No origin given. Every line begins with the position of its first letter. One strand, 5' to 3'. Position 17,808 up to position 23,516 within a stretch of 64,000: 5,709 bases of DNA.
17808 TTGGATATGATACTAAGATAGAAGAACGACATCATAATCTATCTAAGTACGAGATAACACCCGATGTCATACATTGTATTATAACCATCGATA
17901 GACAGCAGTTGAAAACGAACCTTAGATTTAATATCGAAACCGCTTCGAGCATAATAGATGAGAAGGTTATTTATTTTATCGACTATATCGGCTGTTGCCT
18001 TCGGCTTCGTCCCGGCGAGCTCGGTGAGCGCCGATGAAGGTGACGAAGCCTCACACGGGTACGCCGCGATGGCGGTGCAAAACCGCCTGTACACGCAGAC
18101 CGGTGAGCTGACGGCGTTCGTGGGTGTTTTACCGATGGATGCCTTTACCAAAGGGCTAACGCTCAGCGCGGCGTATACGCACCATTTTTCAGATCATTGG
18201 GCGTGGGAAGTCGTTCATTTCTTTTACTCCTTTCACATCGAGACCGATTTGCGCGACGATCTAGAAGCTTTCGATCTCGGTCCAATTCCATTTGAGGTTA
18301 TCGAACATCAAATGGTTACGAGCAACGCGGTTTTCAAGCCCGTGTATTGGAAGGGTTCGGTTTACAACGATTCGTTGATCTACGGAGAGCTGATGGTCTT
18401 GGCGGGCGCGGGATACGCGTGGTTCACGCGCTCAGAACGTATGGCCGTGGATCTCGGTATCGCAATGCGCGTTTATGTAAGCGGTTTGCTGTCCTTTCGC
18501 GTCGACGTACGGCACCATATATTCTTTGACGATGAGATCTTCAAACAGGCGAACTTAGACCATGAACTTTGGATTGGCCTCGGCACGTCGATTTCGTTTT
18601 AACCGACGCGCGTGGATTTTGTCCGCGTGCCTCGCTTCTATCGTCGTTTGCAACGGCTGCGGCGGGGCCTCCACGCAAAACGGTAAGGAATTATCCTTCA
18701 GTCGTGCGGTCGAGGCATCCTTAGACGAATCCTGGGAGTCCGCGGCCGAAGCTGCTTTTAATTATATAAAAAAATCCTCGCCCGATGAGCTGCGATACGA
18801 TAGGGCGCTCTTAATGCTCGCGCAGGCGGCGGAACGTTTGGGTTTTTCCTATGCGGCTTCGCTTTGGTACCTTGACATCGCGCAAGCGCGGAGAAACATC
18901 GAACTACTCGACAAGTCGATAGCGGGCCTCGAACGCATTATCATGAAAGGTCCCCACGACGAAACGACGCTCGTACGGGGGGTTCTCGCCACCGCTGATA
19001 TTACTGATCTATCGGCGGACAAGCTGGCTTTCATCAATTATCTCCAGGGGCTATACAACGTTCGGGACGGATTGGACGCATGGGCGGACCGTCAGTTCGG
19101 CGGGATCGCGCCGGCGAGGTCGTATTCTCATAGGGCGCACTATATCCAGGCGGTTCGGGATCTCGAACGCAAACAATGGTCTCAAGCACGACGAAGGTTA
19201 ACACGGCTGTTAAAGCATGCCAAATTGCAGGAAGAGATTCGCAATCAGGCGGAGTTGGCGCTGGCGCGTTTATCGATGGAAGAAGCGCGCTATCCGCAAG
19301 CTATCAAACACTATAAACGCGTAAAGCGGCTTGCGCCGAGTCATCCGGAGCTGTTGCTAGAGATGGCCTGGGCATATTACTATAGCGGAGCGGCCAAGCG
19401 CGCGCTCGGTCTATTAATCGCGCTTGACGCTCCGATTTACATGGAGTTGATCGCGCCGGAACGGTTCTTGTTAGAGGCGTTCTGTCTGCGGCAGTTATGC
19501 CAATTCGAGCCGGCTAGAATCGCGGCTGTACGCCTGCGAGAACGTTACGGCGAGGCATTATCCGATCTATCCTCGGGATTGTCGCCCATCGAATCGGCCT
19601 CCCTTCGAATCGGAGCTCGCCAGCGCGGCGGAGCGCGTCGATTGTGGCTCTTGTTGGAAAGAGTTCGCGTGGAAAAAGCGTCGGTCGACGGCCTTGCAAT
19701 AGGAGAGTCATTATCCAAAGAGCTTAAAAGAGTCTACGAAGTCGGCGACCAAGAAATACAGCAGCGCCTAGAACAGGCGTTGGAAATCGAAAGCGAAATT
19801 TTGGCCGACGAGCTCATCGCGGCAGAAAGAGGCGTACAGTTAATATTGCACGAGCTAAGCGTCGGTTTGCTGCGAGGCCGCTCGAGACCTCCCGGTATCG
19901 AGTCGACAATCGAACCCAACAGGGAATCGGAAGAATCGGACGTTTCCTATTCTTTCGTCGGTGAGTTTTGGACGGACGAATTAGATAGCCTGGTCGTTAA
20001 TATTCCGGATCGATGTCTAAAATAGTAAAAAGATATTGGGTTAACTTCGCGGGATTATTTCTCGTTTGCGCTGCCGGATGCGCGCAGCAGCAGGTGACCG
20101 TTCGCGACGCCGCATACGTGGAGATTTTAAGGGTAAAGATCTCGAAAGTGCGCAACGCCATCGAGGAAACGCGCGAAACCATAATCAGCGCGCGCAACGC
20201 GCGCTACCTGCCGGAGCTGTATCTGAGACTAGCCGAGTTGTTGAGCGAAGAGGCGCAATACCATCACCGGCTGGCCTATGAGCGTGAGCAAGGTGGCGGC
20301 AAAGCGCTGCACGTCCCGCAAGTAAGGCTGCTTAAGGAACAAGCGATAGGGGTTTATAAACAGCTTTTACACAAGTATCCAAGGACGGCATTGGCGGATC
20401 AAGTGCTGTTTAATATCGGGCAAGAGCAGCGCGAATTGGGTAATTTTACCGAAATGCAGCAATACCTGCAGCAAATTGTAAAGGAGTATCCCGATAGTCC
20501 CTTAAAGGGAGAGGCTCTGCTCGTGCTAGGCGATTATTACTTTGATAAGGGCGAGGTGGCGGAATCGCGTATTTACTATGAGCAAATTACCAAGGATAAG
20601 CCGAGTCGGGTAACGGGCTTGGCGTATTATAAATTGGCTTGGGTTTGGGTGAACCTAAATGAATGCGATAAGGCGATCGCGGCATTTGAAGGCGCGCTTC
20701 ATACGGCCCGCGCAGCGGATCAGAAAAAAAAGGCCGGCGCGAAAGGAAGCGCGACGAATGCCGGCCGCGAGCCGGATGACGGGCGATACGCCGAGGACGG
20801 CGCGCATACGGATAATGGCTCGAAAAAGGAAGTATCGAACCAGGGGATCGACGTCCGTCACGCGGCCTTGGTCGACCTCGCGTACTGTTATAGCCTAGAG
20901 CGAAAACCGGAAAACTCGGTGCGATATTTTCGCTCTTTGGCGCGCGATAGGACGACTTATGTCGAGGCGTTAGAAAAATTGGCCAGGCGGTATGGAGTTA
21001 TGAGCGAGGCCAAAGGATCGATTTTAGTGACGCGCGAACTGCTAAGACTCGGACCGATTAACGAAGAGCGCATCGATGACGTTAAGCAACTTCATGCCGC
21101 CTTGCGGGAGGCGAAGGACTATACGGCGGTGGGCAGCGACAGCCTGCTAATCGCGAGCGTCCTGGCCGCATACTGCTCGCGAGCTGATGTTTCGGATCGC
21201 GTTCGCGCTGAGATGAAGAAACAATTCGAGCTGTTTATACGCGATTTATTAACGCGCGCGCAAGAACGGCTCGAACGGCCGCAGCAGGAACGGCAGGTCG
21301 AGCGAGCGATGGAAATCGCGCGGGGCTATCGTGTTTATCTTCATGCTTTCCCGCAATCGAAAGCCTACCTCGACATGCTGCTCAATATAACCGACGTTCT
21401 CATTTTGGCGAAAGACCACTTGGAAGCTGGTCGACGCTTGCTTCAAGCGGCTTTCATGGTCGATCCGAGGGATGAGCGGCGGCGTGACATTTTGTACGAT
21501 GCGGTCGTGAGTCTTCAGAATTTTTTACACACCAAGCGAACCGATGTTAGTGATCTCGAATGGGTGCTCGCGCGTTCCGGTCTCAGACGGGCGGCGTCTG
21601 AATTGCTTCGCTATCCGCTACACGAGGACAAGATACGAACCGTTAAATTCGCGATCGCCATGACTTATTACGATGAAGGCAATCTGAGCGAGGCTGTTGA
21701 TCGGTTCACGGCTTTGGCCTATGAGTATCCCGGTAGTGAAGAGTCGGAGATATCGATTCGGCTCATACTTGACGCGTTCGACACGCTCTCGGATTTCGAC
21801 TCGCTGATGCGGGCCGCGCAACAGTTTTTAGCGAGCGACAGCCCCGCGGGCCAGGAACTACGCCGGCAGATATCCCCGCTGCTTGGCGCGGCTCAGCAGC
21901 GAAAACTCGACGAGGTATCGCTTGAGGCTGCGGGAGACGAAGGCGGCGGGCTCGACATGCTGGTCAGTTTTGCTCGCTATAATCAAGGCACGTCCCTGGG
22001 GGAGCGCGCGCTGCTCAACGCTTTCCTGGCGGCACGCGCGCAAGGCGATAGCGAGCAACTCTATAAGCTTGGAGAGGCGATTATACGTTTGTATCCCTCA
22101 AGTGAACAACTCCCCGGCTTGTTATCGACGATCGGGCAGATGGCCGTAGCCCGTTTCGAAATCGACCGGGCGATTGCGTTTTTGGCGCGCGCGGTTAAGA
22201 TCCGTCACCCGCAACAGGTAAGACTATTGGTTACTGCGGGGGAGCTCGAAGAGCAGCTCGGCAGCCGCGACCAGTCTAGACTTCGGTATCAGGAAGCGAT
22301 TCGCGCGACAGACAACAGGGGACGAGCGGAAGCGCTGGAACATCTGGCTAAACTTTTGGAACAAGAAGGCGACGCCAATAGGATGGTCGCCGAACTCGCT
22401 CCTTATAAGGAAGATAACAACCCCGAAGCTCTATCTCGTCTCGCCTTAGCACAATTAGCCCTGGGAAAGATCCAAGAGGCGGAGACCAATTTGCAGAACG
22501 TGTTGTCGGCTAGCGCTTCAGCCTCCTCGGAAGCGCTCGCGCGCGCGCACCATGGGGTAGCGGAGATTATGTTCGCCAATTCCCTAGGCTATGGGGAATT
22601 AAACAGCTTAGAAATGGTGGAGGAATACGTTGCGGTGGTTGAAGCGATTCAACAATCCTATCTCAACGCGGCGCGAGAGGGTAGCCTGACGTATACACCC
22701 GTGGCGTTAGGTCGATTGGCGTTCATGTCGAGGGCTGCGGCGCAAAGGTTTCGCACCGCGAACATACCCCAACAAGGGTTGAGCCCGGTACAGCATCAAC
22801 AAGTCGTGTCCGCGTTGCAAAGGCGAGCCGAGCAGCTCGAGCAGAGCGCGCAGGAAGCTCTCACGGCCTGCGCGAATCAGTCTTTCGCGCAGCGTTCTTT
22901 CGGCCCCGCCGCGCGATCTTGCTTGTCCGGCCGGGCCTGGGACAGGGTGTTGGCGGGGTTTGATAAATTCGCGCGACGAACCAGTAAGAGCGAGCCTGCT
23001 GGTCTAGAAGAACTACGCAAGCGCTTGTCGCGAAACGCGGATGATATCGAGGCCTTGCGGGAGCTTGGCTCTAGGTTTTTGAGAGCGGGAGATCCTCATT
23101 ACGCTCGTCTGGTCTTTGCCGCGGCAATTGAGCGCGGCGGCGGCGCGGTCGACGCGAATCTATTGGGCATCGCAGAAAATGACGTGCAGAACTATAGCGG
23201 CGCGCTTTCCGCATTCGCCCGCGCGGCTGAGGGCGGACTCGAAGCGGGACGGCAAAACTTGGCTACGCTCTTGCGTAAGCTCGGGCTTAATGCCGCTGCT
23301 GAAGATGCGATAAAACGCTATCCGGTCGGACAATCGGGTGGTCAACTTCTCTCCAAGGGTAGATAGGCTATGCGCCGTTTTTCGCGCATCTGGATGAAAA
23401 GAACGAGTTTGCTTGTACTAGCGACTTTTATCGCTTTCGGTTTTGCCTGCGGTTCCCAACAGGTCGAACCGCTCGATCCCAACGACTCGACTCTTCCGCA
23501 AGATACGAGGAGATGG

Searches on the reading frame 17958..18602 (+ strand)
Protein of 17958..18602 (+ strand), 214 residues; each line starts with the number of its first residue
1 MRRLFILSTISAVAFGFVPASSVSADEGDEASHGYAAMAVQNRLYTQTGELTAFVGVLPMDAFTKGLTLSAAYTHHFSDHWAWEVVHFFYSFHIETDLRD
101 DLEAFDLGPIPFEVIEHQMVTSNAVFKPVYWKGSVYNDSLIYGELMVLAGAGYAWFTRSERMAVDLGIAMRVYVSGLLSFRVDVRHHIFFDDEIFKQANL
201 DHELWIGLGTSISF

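Call 8: search_protein_families(library=ncbifam, proteins=[window:17958-18602:+], max_evalue=0.001)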
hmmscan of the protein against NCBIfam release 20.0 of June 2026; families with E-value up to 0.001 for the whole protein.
window:17958-18602:+ (214 aa): 1 family
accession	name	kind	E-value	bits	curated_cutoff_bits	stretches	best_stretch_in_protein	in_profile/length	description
TIGR04565.1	OMP_myx_plus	subfamily_domain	2.9e-20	72.9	60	1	55-214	1-161/161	outer membrane beta-barrel domain-containing protein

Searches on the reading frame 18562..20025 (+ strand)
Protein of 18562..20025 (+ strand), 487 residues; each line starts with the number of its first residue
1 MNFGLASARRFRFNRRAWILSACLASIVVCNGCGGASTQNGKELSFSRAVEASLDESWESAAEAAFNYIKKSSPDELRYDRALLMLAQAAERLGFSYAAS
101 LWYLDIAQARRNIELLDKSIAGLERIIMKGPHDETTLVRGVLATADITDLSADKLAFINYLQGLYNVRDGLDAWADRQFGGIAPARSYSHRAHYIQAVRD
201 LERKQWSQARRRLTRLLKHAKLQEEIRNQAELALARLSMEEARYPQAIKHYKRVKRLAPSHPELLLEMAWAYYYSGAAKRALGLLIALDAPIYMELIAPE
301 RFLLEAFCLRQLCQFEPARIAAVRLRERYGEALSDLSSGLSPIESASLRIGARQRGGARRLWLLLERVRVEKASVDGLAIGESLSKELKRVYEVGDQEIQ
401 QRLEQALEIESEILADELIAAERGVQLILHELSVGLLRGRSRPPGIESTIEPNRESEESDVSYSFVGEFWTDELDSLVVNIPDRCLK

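Call 8: search_protein_families(library=ncbifam, proteins=[window:18562-20025:+], max_evalue=0.001)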
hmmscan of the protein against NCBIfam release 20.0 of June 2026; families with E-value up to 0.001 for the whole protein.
window:18562-20025:+ (487 aa): 3 families
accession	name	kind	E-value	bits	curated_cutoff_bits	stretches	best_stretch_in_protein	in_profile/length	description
NF033756.1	gliding_GltC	equivalog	7e-15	54.8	450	1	160-413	280-497/622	adventurous gliding motility protein GltC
TIGR03302.1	OM_YfiO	subfamily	1.5e-09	37.7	81.4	1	189-278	32-116/239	outer membrane protein assembly factor BamD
TIGR02917.1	PEP_TPR_lipo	equivalog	1.5e-05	23.1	312.2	1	229-283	771-824/899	XrtA/PEP-CTERM system TPR-repeat protein PrsT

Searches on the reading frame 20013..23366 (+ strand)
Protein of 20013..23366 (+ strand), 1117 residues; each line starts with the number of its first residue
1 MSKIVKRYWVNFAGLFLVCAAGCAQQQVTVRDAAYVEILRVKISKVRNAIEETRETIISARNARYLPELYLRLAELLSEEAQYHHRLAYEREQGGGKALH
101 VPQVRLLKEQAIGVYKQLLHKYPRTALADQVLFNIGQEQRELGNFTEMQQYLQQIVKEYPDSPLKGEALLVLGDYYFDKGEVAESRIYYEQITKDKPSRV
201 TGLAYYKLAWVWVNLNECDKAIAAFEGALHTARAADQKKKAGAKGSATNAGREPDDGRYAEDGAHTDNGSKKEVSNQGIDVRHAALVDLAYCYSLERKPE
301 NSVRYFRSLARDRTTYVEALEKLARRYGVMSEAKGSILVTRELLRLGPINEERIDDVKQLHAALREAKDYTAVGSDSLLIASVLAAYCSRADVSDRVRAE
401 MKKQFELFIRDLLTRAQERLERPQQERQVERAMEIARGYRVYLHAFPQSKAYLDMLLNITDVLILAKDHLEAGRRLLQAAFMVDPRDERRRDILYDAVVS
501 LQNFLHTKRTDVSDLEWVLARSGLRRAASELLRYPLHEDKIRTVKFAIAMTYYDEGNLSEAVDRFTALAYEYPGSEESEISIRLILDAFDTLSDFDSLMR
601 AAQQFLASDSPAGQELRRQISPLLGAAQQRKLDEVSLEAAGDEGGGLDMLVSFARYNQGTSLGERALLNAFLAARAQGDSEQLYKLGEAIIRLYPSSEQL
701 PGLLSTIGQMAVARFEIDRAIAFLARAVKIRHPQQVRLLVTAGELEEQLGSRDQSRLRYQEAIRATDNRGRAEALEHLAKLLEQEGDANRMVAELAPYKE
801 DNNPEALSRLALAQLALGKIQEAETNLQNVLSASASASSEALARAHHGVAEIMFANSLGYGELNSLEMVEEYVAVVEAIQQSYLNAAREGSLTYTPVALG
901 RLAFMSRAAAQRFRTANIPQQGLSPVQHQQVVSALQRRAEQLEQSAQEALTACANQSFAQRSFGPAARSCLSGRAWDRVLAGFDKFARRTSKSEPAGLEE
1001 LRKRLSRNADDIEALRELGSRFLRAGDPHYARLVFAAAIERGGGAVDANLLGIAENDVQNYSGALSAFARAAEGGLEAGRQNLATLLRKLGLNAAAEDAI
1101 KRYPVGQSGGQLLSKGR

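Call 8: search_protein_families(library=ncbifam, proteins=[window:20013-23366:+], max_evalue=0.001)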
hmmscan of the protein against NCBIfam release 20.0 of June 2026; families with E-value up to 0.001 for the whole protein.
window:20013-23366:+ (1117 aa): 5 families
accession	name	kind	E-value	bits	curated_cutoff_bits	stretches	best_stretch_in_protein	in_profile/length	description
TIGR02795.1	tol_pal_ybgF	equivalog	2.3e-15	57.3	90.1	2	143-227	16-101/119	tol-pal system protein YbgF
NF008068.0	PRK10803.1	equivalog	4.2e-10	40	383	1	107-198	158-249/263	cell division protein CpoB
TIGR03302.1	OM_YfiO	subfamily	3.4e-09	36.5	81.4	1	123-194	27-98/239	outer membrane protein assembly factor BamD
NF052312.1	T9SS_PorW_SprE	equivalog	6e-08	31.8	250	1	109-163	563-617/716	type IX secretion system periplasmic lipoprotein PorW/SprE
NF040959.1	MamA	equivalog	4.4e-06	26.3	200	0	110-232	20-135/204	magnetosome protein MamA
